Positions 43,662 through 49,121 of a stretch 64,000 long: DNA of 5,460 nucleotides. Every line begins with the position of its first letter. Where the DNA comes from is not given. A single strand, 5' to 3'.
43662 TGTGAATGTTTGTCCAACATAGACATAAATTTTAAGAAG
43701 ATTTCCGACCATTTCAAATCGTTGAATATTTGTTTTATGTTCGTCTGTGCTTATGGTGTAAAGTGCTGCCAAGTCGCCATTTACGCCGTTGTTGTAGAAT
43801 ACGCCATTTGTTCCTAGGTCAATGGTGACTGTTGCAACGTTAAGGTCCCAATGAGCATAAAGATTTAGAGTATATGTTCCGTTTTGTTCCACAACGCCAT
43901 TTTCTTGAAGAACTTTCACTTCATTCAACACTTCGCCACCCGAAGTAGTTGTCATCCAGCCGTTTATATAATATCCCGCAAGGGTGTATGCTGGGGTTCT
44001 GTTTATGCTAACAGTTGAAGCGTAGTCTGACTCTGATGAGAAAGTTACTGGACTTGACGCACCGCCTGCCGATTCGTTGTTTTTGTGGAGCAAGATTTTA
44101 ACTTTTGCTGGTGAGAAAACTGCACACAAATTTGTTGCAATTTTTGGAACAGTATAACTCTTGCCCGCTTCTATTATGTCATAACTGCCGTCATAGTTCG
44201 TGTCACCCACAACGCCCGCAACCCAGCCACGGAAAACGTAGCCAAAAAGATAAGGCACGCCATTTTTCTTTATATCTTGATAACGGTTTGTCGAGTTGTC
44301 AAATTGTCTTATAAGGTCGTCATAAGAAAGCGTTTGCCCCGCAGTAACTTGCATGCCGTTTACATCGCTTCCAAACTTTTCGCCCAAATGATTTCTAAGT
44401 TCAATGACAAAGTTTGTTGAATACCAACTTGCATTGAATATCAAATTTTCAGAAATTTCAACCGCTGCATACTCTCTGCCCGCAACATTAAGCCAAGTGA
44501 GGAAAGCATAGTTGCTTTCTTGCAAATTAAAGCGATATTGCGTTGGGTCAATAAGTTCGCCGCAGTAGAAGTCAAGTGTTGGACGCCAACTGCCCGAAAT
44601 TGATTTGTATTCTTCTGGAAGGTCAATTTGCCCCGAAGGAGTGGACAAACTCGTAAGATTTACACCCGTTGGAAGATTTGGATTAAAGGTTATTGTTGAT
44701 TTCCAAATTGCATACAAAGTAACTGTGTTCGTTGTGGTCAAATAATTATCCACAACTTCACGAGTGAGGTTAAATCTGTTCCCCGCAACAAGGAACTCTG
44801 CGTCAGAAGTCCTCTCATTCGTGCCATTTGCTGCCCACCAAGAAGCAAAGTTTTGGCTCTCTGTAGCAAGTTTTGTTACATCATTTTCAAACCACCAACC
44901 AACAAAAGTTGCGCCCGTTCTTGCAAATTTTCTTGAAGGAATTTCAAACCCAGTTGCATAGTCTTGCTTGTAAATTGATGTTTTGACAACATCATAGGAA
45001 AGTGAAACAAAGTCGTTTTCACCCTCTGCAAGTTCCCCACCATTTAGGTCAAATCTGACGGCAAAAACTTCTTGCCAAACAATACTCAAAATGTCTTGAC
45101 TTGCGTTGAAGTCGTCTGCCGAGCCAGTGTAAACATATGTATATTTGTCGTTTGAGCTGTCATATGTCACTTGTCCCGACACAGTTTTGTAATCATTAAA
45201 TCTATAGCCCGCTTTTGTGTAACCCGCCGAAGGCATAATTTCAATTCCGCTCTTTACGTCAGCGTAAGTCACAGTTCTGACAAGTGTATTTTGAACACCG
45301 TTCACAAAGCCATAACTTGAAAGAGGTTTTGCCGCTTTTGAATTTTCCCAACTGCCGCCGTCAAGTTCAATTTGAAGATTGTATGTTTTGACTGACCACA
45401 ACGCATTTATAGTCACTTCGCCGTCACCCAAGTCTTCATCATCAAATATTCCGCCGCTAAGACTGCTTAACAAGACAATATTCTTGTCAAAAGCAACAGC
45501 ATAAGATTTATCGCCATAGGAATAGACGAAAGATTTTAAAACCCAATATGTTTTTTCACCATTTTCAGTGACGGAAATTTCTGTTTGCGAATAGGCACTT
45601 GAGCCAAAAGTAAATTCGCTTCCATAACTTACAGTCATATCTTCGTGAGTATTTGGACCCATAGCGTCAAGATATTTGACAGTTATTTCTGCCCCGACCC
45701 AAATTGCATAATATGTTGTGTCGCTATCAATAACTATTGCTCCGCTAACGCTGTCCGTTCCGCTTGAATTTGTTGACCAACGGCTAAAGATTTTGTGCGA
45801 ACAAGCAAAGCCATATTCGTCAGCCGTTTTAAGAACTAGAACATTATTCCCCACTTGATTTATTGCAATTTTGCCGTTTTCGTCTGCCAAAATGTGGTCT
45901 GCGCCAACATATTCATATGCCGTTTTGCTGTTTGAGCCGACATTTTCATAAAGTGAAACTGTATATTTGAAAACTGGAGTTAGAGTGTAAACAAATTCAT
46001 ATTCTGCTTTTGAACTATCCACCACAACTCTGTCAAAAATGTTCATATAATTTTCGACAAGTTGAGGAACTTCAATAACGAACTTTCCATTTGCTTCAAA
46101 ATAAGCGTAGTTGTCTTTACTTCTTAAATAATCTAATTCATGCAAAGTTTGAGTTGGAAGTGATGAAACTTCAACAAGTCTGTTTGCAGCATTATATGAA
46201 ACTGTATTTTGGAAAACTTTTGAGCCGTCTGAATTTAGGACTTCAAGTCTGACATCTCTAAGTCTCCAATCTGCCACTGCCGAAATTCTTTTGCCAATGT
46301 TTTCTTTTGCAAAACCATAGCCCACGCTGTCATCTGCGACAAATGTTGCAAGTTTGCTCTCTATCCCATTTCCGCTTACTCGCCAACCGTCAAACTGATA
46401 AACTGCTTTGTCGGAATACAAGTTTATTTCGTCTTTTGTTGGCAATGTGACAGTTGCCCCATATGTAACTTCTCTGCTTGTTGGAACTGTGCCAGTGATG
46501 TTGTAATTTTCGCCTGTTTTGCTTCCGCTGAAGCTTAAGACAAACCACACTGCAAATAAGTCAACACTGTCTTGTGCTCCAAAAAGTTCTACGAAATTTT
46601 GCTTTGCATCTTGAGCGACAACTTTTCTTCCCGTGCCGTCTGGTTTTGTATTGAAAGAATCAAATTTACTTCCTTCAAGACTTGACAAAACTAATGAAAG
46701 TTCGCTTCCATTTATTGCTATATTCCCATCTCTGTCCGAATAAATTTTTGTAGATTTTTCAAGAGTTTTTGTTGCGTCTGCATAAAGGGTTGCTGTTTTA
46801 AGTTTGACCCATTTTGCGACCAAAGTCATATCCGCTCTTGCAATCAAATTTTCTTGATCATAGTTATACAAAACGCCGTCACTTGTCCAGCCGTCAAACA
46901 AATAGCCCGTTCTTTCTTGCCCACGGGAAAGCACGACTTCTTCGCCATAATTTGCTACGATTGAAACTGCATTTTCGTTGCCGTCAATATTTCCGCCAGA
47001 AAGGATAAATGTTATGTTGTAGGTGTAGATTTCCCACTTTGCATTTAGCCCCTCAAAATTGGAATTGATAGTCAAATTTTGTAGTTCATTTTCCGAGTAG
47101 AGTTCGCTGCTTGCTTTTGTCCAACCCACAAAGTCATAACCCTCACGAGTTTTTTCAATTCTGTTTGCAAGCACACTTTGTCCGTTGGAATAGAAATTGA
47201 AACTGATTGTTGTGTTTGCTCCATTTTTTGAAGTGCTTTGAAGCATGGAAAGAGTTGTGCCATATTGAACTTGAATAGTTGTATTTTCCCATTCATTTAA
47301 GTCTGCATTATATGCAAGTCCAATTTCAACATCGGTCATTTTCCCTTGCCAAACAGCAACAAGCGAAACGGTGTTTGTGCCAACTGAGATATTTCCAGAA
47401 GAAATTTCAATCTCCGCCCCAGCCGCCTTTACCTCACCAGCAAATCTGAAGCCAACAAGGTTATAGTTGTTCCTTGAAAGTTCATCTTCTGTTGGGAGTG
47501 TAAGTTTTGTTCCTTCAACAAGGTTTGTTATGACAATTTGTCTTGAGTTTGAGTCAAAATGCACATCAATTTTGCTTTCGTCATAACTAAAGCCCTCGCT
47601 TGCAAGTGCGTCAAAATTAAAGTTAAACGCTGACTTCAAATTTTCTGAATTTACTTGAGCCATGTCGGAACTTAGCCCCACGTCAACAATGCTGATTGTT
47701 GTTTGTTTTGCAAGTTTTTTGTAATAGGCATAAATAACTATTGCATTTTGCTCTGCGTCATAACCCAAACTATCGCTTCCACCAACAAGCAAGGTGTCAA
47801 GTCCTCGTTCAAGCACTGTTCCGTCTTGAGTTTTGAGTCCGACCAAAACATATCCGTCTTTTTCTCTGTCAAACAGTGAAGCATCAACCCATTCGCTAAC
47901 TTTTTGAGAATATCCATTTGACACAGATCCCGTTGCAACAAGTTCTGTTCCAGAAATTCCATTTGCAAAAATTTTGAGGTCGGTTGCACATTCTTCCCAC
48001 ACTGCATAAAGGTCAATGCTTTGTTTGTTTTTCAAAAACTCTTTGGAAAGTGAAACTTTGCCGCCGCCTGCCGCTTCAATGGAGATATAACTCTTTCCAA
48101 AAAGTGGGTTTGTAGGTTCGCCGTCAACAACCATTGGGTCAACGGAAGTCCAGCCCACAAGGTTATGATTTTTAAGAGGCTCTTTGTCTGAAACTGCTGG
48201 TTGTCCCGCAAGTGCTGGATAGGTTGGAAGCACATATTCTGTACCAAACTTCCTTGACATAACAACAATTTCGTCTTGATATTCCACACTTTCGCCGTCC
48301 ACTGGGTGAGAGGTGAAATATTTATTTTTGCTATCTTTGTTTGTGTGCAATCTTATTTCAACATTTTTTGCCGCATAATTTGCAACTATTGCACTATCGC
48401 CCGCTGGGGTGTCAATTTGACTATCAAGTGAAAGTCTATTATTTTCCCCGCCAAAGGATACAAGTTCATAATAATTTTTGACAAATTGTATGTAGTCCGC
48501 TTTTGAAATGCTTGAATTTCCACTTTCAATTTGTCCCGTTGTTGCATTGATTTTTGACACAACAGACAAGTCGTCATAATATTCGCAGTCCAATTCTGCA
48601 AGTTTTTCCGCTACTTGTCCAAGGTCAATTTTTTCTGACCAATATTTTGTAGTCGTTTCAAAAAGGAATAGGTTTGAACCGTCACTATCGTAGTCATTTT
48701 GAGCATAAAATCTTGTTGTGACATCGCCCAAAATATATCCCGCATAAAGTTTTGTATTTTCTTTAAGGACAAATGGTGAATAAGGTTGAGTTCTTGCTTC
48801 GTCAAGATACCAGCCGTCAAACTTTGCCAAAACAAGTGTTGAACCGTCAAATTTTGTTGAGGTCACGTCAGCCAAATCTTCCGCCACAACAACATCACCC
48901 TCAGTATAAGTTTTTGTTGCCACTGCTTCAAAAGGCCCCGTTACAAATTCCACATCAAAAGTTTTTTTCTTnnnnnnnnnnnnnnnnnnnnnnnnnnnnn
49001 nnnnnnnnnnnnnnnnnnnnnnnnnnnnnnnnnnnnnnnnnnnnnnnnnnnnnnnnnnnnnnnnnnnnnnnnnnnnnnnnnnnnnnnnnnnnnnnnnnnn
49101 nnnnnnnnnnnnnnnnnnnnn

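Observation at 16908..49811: One uninterrupted 32.9 kb gene encodes a 10,967-aa, roughly megadalton surface protein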

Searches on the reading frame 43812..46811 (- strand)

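Call 6: search_protein_families(library=pfam, proteins=[window:43812-46811:-], max_evalue=0.01)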
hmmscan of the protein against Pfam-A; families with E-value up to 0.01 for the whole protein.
window:43812-46811:- (1000 aa): 1 family
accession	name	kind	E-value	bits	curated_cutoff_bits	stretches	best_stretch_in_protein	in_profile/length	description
PF09479.16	Flg_new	-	3.4e-07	30.7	27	0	584-654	2-53/65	Listeria-Bacteroides repeat domain (List_Bact_rpt)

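Call 82: search_protein_families(library=ncbifam, proteins=[window:43812-46811:-], max_evalue=0.01)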
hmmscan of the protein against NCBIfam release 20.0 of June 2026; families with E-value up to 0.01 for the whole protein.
window:43812-46811:- (1000 aa): 0 families

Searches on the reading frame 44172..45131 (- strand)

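Call 19: search_protein_families(library=pfam, proteins=[window:44172-45131:-], max_evalue=5)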
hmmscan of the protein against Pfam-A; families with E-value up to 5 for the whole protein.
window:44172-45131:- (320 aa): 1 family
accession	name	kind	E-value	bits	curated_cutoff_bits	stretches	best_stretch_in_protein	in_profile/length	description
PF09479.16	Flg_new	-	0.0015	19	27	2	24-94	2-53/65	Listeria-Bacteroides repeat domain (List_Bact_rpt)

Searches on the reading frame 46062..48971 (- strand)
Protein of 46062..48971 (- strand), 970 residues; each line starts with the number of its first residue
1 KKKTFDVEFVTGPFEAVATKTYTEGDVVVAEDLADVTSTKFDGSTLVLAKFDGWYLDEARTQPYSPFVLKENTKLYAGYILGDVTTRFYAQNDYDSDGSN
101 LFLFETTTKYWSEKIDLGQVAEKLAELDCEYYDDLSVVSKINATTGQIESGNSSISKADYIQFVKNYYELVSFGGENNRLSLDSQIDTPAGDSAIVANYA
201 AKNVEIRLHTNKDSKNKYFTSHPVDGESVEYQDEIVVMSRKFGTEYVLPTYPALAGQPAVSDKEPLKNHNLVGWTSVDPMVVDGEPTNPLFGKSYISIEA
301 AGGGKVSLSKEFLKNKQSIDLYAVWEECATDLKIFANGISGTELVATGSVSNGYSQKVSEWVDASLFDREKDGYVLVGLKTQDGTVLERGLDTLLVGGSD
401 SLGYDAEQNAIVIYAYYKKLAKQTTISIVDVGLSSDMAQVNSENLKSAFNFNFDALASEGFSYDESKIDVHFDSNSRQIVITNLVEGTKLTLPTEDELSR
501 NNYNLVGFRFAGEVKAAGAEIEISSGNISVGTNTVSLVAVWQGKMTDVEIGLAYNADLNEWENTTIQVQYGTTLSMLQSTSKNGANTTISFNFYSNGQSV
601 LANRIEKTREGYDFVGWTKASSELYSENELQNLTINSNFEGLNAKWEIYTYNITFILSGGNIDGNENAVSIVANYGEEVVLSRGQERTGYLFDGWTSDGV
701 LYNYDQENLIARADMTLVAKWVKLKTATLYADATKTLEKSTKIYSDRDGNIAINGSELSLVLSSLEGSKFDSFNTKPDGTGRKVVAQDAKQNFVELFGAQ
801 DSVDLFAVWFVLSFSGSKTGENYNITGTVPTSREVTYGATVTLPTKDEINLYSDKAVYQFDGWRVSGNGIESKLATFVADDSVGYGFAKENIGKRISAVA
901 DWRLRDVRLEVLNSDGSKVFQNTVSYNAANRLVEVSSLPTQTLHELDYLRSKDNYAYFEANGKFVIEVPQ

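Call 68: predict_structure(alignment_id=A3)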
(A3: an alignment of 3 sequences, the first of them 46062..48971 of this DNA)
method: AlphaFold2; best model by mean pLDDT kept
length: 970 residues; sequences in the alignment: 3
mean_pLDDT: 35.2   pTM: 0.23
mean pLDDT of the five models: 35.2, 34.0, 33.6, 30.4, 30.1
residues with pLDDT >= 90: 0; 70-90: 26; 50-70: 102; < 50: 842
segments of 3 or more residues with pLDDT < 50: 13-16, 37-46, 81-193, 195-452, 486-488, 498-505, 512-547, 550-575, 585-587, 594-602, 604-933, 938-962, 965-970
pLDDT, mean of each block of 10 residues (from residue 1): 72 54 71 54 45 69 65 70 34 32 29 26 27 40 39 40 44 38 44 44 24 22 23 22 24 22 26 32 31 25 27 30 33 28 24 21 25 32 25 23 26 28 27 24 29 50 60 56 54 49 49 41 37 37 44 44 46 49 51 46 45 41 37 33 24 21 24 26 27 26 23 30 31 26 30 32 26 25 26 23 31 28 24 23 29 26 23 20 24 24 33 41 43 48 31 37 44
secondary structure, 60 per line:
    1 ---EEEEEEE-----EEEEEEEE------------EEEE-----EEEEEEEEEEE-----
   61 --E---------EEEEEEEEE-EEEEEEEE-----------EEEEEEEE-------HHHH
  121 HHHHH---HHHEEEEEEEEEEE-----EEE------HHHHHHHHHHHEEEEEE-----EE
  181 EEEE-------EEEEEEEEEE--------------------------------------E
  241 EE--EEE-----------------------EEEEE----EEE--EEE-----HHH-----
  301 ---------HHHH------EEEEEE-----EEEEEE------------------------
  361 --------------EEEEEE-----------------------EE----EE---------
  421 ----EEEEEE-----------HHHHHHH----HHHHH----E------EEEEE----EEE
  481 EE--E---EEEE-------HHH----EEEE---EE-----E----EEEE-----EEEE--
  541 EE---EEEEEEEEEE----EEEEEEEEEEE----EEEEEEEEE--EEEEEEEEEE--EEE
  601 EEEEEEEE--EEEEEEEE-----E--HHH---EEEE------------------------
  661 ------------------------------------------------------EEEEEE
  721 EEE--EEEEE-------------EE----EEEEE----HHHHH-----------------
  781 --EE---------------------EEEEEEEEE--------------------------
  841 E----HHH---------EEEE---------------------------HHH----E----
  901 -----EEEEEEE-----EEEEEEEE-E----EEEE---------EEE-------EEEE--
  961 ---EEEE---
elements in order (helices of 4 or more, strands of 3 or more residues): E4-10 E16-23 E36-39 E45-55 E73-81 E83-90 E102-109 H117-125 E132-142 E148-150 H157-167 E168-173 E179-184 E192-201 E240-242 E245-247 E271-275 E280-282 E285-287 H310-313 E320-325 E331-336 E375-380 E425-430 H442-448 H453-457 E469-473 E478-482 E489-492 E507-510 E526-529 E535-538 E546-555 E560-570 E575-583 E586-595 E598-608 E611-618 E633-636 E715-723 E726-730 E750-754 H759-763 E806-814 E858-861 E906-912 E918-925 E932-935 E945-947 E955-958 E964-967

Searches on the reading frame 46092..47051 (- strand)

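Call 19: search_protein_families(library=pfam, proteins=[window:46092-47051:-], max_evalue=5)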
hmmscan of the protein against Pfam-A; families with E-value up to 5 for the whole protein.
window:46092-47051:- (320 aa): 2 families
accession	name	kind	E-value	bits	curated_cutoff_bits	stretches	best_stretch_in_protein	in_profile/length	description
PF09479.16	Flg_new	-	8.3e-12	45.5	27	2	11-80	1-65/65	Listeria-Bacteroides repeat domain (List_Bact_rpt)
PF18998.6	Flg_new_2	-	8.4e-06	26.1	23.6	2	47-81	32-69/73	Divergent InlB B-repeat domain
